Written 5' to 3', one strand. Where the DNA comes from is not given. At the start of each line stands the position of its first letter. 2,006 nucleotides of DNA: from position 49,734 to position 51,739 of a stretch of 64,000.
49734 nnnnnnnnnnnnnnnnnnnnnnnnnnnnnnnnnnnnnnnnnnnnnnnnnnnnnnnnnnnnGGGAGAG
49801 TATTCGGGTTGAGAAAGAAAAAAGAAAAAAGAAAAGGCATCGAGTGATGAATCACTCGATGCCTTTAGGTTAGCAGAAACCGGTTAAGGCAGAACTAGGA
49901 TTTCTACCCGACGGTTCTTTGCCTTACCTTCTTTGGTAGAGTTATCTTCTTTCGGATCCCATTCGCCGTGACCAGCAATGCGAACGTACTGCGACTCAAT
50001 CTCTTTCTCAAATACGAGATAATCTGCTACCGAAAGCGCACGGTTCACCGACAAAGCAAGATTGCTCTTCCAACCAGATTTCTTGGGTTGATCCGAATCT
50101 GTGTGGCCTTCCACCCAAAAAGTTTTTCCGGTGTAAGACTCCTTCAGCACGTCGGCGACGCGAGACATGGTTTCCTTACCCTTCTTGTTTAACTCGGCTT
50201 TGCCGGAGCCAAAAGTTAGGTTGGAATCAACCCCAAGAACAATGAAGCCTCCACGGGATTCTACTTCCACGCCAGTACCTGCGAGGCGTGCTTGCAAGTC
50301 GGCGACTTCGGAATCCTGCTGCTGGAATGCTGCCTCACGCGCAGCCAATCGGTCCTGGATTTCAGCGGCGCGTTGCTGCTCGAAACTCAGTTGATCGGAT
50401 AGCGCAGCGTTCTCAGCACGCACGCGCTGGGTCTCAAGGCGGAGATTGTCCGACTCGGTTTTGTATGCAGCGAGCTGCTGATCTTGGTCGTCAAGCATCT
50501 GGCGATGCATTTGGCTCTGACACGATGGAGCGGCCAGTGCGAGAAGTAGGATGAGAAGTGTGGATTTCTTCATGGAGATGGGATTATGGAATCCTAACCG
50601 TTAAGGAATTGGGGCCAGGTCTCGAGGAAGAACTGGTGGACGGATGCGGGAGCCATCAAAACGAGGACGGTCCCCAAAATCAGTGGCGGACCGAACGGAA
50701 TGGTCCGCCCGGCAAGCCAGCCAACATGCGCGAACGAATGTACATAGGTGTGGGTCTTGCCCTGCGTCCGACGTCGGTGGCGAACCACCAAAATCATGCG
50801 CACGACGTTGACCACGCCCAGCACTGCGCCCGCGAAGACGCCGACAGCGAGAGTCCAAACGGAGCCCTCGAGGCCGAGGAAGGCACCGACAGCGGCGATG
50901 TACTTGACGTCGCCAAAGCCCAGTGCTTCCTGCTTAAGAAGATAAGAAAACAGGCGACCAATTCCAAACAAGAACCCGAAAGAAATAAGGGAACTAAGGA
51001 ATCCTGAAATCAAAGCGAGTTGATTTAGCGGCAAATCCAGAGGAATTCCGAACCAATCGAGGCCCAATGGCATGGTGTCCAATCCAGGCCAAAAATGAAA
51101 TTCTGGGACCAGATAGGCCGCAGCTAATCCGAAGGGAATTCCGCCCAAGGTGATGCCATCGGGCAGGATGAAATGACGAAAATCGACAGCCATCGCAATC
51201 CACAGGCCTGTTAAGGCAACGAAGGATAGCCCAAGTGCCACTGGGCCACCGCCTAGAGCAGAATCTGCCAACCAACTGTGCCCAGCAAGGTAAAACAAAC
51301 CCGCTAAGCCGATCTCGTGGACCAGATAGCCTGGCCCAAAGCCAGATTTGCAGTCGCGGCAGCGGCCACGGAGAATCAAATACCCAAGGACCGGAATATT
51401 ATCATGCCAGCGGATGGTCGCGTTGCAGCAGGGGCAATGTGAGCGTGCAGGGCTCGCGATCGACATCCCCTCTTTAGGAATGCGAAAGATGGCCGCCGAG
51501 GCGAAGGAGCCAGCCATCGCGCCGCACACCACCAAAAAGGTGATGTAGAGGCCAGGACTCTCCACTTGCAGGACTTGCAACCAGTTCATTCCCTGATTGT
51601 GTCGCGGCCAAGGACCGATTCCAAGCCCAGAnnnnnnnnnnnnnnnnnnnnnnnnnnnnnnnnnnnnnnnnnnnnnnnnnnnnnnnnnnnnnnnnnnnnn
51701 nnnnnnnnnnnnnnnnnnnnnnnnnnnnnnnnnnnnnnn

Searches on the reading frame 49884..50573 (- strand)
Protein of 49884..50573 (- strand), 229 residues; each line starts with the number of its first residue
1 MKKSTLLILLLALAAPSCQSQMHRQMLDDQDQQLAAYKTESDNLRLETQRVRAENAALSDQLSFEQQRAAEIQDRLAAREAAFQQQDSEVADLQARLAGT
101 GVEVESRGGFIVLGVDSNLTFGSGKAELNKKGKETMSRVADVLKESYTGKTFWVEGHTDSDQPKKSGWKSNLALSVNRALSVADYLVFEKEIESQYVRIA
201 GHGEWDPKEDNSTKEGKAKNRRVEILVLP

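Call 24: search_protein_families(library=pfam, proteins=[window:49884-50573:-], max_evalue=0.01)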
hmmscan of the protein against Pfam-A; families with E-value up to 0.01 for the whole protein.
window:49884-50573:- (229 aa): 3 families
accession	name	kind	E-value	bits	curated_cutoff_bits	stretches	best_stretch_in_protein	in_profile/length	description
PF00691.25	OmpA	-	5.7e-18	65.5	27.2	1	120-221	1-98/98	OmpA family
PF23493.1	CysS_C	-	0.0044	17.5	23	0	70-109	6-46/51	Cysteinyl-tRNA ligase anticodon binding domain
PF09728.14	Taxilin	-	0.0086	15.7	30.3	0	22-93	177-243/302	Myosin-like coiled-coil protein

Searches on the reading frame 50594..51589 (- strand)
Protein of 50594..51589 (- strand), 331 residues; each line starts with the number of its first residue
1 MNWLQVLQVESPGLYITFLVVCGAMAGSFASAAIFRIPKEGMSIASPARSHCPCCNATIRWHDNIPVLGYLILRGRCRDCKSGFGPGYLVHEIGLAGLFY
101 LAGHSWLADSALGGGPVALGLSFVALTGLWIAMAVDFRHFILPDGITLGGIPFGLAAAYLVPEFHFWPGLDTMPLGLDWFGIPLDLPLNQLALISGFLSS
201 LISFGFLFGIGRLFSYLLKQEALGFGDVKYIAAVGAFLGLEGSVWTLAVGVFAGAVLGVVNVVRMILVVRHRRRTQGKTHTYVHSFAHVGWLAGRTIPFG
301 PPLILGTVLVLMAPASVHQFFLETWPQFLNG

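Call 24: search_protein_families(library=pfam, proteins=[window:50594-51589:-], max_evalue=0.01)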
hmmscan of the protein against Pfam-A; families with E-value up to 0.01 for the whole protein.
window:50594-51589:- (331 aa): 2 families
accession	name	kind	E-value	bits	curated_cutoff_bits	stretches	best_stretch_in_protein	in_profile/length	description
PF06750.18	A24_N_bact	-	3.3e-23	82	23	1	21-102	1-80/84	Bacterial Peptidase A24 N-terminal domain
PF01478.23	Peptidase_A24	-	5.4e-11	43.3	26.5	1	124-259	2-104/104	Type IV leader peptidase family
